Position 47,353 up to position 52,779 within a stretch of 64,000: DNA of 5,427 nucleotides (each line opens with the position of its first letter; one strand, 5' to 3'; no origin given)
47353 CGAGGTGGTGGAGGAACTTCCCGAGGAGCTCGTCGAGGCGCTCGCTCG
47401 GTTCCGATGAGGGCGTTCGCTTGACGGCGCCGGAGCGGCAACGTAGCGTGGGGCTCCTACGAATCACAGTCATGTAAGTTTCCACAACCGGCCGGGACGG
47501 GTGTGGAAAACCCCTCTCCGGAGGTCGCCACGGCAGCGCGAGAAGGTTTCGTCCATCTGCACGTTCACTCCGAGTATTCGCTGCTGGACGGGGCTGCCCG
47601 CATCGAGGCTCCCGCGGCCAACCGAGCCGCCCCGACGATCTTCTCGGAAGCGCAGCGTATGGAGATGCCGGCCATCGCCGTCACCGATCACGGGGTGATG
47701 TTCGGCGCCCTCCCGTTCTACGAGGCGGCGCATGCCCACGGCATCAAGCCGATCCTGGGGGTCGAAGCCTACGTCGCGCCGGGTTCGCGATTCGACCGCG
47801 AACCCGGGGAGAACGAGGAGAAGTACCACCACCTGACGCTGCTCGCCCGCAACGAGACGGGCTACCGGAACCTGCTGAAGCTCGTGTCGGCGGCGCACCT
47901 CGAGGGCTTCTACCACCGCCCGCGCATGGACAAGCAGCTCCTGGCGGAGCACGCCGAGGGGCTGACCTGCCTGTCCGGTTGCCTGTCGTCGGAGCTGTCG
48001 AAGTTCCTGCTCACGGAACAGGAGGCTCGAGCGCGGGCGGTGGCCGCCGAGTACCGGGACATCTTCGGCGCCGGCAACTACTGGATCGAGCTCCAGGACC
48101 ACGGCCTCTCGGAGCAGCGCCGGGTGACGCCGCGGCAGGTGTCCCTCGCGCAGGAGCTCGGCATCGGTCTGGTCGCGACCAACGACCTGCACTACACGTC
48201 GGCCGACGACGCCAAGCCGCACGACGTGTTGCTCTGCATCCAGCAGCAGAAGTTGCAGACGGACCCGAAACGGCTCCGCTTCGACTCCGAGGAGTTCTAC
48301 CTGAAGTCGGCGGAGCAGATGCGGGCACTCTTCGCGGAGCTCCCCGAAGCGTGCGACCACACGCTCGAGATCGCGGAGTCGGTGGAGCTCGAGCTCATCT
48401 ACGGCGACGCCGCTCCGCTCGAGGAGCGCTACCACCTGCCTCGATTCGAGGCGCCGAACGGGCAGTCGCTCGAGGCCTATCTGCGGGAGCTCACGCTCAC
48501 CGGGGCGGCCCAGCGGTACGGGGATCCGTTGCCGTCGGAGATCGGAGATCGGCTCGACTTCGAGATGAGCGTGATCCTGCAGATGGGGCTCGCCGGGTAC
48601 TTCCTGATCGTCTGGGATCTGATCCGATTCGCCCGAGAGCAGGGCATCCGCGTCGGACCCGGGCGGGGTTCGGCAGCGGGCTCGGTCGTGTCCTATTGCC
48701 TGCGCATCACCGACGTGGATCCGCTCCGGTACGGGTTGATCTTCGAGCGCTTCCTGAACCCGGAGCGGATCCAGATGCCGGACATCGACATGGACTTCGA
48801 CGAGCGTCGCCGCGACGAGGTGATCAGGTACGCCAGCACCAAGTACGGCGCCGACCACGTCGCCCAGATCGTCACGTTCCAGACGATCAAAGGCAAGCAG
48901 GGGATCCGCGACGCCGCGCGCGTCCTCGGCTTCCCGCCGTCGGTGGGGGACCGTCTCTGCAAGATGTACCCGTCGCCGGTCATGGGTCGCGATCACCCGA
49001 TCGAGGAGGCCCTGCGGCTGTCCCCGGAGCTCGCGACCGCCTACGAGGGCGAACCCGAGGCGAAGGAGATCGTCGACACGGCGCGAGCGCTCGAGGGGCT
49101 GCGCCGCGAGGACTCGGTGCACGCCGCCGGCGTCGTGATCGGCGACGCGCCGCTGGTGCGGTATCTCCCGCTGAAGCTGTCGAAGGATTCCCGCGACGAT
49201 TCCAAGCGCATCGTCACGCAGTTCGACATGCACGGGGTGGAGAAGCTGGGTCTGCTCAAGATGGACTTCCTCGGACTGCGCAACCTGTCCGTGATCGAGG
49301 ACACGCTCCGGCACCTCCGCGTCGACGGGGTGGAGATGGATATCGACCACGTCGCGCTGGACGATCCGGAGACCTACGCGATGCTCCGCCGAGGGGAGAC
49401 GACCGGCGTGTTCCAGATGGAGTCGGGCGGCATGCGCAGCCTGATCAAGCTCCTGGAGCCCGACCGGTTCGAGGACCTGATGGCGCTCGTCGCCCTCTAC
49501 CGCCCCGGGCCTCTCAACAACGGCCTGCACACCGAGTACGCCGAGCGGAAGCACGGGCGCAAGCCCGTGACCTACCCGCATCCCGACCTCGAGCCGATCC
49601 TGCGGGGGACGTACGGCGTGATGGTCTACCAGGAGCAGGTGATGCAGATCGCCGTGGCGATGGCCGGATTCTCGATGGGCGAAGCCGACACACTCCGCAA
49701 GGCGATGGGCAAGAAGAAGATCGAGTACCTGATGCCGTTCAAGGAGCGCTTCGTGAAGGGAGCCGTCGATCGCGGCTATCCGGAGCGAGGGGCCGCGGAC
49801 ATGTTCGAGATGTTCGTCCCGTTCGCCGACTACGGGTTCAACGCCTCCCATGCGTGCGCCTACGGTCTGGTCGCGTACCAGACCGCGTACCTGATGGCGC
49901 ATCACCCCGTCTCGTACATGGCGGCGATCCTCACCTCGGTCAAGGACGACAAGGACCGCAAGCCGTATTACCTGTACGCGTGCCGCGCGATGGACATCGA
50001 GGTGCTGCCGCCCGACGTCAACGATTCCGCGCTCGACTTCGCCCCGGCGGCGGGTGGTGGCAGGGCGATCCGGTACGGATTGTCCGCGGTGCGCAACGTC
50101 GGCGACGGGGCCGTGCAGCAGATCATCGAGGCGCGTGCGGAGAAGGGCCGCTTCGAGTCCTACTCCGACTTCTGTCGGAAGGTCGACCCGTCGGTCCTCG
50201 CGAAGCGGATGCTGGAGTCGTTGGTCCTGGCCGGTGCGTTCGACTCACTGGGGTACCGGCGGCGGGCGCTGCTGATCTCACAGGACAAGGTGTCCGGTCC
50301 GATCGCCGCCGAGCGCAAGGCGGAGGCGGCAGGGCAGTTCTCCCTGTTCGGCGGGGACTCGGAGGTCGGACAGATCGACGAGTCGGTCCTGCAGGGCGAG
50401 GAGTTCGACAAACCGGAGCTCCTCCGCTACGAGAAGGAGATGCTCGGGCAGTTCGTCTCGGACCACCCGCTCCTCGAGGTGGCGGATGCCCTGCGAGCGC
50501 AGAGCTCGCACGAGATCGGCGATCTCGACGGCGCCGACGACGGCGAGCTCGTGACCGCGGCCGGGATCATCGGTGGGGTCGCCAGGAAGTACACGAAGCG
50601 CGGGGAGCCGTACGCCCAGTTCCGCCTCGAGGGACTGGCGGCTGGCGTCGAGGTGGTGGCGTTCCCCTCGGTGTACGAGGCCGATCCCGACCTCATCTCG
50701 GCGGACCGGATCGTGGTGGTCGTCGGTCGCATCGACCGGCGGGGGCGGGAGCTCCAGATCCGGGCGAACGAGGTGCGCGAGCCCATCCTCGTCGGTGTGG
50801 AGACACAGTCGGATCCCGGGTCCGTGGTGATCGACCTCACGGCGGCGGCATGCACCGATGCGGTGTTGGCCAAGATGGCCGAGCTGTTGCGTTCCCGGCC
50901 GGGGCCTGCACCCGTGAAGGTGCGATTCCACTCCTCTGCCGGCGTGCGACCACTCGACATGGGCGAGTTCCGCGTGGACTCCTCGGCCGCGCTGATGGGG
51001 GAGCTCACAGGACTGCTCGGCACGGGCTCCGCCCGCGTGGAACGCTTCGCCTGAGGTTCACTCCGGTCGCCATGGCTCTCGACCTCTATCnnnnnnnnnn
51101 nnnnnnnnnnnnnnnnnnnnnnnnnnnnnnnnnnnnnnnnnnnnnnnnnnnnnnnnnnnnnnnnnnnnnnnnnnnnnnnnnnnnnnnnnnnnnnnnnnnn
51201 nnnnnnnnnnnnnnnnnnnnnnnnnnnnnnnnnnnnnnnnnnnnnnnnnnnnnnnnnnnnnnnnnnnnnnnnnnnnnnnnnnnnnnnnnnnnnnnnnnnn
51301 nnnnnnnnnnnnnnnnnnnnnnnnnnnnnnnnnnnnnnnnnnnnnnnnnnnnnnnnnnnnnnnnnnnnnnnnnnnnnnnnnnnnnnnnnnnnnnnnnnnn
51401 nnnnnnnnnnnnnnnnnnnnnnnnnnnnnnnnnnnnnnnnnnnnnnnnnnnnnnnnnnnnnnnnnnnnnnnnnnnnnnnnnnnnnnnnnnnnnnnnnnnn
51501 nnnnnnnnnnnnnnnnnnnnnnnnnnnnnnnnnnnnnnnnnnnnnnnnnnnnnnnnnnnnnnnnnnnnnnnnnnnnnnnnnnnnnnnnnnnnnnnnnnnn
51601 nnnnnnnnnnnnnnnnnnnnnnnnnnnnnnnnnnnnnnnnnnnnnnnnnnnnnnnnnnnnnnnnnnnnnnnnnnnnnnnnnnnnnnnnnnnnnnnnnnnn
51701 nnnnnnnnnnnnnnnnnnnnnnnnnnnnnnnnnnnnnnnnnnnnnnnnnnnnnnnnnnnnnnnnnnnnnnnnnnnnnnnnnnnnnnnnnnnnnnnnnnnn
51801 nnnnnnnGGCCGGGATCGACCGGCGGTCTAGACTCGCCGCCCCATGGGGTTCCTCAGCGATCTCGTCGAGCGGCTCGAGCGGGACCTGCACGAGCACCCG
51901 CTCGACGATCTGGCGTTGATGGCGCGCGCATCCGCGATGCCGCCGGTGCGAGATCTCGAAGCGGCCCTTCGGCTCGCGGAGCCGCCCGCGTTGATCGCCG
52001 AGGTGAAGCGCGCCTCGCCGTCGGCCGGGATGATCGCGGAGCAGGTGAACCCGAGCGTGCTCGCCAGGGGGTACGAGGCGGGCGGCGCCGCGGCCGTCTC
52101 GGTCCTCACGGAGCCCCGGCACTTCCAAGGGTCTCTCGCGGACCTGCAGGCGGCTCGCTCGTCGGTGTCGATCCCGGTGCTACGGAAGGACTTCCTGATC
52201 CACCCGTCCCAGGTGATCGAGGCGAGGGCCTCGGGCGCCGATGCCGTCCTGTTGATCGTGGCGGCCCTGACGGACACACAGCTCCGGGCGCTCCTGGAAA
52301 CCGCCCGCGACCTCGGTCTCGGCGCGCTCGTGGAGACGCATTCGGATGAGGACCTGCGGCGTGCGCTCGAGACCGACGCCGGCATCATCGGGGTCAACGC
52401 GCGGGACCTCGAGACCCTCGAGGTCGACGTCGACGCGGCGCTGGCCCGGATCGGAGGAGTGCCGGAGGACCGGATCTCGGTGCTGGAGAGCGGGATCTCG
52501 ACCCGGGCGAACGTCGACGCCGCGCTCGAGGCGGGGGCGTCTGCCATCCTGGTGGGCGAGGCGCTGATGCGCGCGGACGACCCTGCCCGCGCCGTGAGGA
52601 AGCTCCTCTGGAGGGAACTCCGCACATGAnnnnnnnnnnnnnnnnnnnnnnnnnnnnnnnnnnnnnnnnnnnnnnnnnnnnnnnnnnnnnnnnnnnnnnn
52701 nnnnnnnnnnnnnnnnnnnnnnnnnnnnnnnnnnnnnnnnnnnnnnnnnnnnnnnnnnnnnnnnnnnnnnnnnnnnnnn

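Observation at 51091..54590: Lone HisA-family barrel gene fused onto the front of trpC-trpB-trpA: candidate dedicated TrpF/PriA function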

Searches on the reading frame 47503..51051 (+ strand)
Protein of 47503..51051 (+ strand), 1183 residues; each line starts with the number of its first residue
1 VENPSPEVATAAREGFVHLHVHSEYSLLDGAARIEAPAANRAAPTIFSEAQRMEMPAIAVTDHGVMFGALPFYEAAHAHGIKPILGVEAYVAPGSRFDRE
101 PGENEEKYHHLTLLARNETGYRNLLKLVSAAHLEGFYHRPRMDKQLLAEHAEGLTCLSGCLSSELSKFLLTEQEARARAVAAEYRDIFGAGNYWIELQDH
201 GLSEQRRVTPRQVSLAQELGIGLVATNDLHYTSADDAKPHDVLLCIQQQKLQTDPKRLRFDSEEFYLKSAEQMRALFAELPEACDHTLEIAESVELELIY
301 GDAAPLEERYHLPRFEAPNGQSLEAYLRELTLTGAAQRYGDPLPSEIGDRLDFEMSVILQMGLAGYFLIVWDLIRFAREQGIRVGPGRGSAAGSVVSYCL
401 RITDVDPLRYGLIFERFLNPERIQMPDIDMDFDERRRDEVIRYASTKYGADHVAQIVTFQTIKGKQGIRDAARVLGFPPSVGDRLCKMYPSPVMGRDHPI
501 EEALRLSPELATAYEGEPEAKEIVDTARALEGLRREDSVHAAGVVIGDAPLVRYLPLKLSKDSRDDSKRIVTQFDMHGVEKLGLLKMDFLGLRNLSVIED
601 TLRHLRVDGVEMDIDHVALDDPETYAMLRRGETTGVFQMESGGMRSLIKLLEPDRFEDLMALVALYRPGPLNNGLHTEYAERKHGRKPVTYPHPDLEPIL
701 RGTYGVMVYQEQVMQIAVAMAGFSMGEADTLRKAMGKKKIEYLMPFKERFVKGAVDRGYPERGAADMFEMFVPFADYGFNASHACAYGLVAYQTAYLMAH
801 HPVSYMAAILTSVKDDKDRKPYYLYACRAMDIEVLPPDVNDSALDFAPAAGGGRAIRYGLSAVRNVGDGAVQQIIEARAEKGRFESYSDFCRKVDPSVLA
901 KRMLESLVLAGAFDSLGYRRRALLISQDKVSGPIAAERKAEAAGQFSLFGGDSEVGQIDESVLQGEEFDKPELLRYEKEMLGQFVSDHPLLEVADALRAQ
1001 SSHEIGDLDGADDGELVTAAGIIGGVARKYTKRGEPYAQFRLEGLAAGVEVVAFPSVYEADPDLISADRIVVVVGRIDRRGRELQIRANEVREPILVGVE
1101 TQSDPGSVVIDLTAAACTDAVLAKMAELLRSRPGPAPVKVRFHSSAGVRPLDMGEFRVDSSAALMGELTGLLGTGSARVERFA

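Call 38: search_solved_structures(query=window:47503-51051:+, max_evalue=1e-50)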
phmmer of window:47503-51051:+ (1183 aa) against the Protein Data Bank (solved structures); distinct sequences matched with E-value up to 1e-50: 10.
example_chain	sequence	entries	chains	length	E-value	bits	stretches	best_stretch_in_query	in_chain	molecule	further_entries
7pu7_A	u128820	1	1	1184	1.4e-294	983.7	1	11-1175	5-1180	DNA polymerase III subunit alpha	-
2hpi_A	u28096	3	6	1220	5.2e-283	945.4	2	349-1163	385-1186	DNA polymerase III alpha subunit | DNA polymerase III subunit alpha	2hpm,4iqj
3e0d_A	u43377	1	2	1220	3e-281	939.6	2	349-1163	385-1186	DNA polymerase III subunit alpha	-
5lew_A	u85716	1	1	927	1.1e-259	868.2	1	15-926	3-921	DNA polymerase III subunit alpha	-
5fku_A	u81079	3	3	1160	2e-227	761.3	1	15-1178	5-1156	DNA POLYMERASE III SUBUNIT ALPHA | DNA POLYMERASE III ALPHA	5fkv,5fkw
4jom_A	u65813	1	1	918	1.2e-209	702.5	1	15-928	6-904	DNA polymerase III subunit alpha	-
5m1s_A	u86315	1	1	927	3.1e-209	701.1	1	15-950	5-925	DNA polymerase III subunit alpha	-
2hqa_A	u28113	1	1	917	3e-206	691.2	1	15-928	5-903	DNA polymerase III alpha subunit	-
2hnh_A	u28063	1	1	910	3.9e-206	690.8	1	15-926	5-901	DNA polymerase III alpha subunit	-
3f2b_A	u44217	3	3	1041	1.3e-52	182.5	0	16-636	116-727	DNA-directed DNA polymerase III alpha chain | GEOBACILLUS KAUSTOPHILUS DNA POLC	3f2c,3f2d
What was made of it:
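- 47503..51054 (+): dnaE1, DNA polymerase III alpha subunit, 1183 aa. The stop codon TGA lies 36 nt before the HisA-like start. PDB phmmer: 984 bits to M. tuberculosis DnaE1 7pu7 (call 38).
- On SubTrpF / SubTrpF2 (TrpF-only PriA derivatives): The window DnaE scores 984 bits to M. tuberculosis DnaE1 and 945 to T. aquaticus (call 38), which suggests a deep-branching lineage.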

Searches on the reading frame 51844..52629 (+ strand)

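Call 3: search_protein_families(library=pfam, proteins=[window:51844-52629:+])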
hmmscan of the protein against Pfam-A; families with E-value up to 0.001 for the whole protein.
window:51844-52629:+ (261 aa): 3 families
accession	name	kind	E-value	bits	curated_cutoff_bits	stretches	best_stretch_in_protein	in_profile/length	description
PF00218.27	IGPS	-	9.1e-79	264.7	27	1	15-254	16-254/254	Indole-3-glycerol phosphate synthase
PF03060.21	NMO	-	8.8e-05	22.5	28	0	217-246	201-230/331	Nitronate monooxygenase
PF05690.20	ThiG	-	0.00012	22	23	0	213-250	179-216/247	Thiazole biosynthesis protein ThiG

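Call 4: search_protein_families(library=ncbifam, proteins=[window:51844-52629:+], max_evalue=0.01)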
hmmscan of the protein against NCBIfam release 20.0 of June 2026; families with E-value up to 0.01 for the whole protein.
window:51844-52629:+ (261 aa): 19 families
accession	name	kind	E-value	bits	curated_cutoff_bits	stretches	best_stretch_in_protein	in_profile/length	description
NF001369.0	PRK00278.1-1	equivalog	1.2e-80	270.6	329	1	9-255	11-258/271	indole-3-glycerol phosphate synthase TrpC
NF001377.0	PRK00278.2-4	equivalog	5.3e-80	268.3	260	1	9-254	13-255/259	indole-3-glycerol phosphate synthase TrpC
NF001370.0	PRK00278.1-2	equivalog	1.1e-74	251.1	348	1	17-257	22-263/266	indole-3-glycerol phosphate synthase TrpC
NF001373.0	PRK00278.1-6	equivalog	1.1e-72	244.3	317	1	24-255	27-261/263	indole-3-glycerol phosphate synthase TrpC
NF001372.0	PRK00278.1-4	subfamily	7e-67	225.6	370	1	24-255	54-292/295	indole-3-glycerol phosphate synthase TrpC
NF001378.0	PRK00278.2-5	equivalog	1.4e-66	224.4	360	1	15-255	18-259/263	indole-3-glycerol phosphate synthase TrpC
NF001376.0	PRK00278.2-3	equivalog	8.1e-66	222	284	1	29-255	26-252/255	indole-3-glycerol phosphate synthase TrpC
NF010375.0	PRK13802.1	equivalog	3.1e-64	217.3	1386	1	18-255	22-257/695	bifunctional indole-3-glycerol phosphate synthase/tryptophan synthase subunit beta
NF001375.0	PRK00278.2-2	equivalog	2e-63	214.1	360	1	35-255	26-248/255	indole-3-glycerol phosphate synthase TrpC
NF006945.0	PRK09427.1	equivalog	7.9e-63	212.6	380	1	29-256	35-259/461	bifunctional indole-3-glycerol-phosphate synthase TrpC/phosphoribosylanthranilate isomerase TrpF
NF001371.0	PRK00278.1-3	equivalog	1.7e-62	211.1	307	1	37-254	34-251/255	indole-3-glycerol phosphate synthase TrpC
NF001374.0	PRK00278.2-1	equivalog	1.1e-52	178.9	258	1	47-246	45-242/249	indole-3-glycerol phosphate synthase TrpC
NF041303.1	Indglycph_syn_Halo_TrpC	equivalog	6.8e-52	176.3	380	1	36-250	32-244/250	indole-3-glycerol phosphate synthase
NF010562.0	PRK13957.1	equivalog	3.5e-50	170.5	414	1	49-250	47-247/252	indole-3-glycerol-phosphate synthase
NF003302.0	PRK04302.1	subfamily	1.7e-05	24.7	132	1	214-255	177-219/223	triose-phosphate isomerase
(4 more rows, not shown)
